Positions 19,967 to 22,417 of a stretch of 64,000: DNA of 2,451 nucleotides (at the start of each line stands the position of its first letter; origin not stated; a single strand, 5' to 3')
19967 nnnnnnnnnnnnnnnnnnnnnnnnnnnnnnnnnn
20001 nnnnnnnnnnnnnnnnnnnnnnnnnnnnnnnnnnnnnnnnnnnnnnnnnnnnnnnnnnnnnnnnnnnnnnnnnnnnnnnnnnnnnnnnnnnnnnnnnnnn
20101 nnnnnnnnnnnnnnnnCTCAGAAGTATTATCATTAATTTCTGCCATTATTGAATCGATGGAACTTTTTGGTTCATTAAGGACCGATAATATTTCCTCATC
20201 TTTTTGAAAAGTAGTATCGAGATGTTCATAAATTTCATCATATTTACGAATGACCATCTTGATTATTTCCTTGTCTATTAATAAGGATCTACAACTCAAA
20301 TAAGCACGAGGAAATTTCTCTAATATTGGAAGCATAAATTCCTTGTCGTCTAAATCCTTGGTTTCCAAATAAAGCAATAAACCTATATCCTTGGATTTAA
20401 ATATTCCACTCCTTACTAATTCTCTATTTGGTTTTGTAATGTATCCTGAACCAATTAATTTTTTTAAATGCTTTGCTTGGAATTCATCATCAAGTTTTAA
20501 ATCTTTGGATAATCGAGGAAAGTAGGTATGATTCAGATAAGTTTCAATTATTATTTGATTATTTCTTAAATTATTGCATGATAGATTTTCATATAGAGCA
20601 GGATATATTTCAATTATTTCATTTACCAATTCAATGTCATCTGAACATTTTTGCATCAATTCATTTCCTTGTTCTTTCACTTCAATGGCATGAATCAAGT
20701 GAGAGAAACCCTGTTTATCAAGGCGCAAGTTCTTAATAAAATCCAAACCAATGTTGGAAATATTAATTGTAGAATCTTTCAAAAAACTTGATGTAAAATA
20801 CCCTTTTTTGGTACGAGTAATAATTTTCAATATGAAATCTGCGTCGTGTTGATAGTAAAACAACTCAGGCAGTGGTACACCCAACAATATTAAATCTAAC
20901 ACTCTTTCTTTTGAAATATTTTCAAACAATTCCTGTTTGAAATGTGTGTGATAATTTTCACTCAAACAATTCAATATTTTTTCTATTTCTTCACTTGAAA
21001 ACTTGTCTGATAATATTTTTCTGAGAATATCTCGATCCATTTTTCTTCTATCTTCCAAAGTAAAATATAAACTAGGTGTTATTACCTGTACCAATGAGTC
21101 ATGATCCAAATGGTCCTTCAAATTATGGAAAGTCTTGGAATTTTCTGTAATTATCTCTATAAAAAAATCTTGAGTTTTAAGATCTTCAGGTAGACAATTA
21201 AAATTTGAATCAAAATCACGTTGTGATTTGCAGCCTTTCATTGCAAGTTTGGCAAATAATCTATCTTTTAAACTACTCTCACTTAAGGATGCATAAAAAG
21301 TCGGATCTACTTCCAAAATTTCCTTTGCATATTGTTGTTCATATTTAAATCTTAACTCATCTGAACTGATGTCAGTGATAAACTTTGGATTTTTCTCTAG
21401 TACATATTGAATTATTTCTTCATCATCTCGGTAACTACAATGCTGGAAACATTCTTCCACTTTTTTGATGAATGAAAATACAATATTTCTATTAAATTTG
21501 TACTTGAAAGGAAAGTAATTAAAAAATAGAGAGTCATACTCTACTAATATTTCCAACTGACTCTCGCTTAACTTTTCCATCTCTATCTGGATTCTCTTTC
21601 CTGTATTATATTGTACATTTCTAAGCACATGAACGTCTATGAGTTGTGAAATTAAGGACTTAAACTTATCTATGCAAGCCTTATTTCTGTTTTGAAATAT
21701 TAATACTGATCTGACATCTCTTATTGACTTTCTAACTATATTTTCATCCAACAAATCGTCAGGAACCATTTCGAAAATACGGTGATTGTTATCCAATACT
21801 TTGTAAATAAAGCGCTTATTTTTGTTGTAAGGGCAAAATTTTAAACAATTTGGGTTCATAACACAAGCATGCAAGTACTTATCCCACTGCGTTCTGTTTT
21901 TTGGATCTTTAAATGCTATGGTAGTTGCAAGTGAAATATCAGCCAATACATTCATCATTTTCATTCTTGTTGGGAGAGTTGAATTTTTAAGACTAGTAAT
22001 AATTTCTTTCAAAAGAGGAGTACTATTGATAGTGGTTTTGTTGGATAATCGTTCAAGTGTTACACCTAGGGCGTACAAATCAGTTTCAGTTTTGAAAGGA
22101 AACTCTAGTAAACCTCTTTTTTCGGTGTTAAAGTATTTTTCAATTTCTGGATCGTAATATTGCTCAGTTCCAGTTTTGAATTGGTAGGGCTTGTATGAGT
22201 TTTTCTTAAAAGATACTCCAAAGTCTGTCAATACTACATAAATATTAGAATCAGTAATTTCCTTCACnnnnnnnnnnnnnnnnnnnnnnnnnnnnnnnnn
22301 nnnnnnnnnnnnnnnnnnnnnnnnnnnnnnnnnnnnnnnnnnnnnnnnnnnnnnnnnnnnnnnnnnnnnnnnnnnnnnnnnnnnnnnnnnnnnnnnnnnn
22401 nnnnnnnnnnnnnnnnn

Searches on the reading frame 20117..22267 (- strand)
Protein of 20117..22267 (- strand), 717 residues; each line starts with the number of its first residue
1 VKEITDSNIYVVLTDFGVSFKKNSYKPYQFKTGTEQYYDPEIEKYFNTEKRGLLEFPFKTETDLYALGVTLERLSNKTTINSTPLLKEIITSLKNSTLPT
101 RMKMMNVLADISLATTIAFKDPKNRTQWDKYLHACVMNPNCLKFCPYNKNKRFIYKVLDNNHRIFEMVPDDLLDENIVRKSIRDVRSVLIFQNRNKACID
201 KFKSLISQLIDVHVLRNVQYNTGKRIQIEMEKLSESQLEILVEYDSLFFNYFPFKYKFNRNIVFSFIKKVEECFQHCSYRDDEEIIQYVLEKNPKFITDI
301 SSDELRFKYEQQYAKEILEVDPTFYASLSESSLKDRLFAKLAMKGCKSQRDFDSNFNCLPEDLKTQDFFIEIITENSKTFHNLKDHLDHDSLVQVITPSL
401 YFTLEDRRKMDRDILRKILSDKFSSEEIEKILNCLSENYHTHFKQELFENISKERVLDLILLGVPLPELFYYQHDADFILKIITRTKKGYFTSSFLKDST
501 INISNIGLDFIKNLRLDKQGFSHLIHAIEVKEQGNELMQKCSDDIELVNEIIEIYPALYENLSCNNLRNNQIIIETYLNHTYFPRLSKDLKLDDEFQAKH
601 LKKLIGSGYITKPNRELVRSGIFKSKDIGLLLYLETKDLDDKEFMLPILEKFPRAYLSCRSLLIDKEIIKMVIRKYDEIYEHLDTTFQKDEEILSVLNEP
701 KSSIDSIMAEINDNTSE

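Call 52: search_protein_families(library=pfam, proteins=[window:20117-22267:-], max_evalue=0.001)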
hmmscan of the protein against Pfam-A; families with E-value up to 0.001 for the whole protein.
window:20117-22267:- (717 aa): 2 families
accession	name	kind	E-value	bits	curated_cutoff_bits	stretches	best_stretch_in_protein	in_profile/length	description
PF13475.11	DUF4116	-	8.6e-14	51.3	24.9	2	259-306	1-49/49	Domain of unknown function (DUF4116)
PF00069.31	Pkinase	-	0.00024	21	31.7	1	8-92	134-212/263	Protein kinase domain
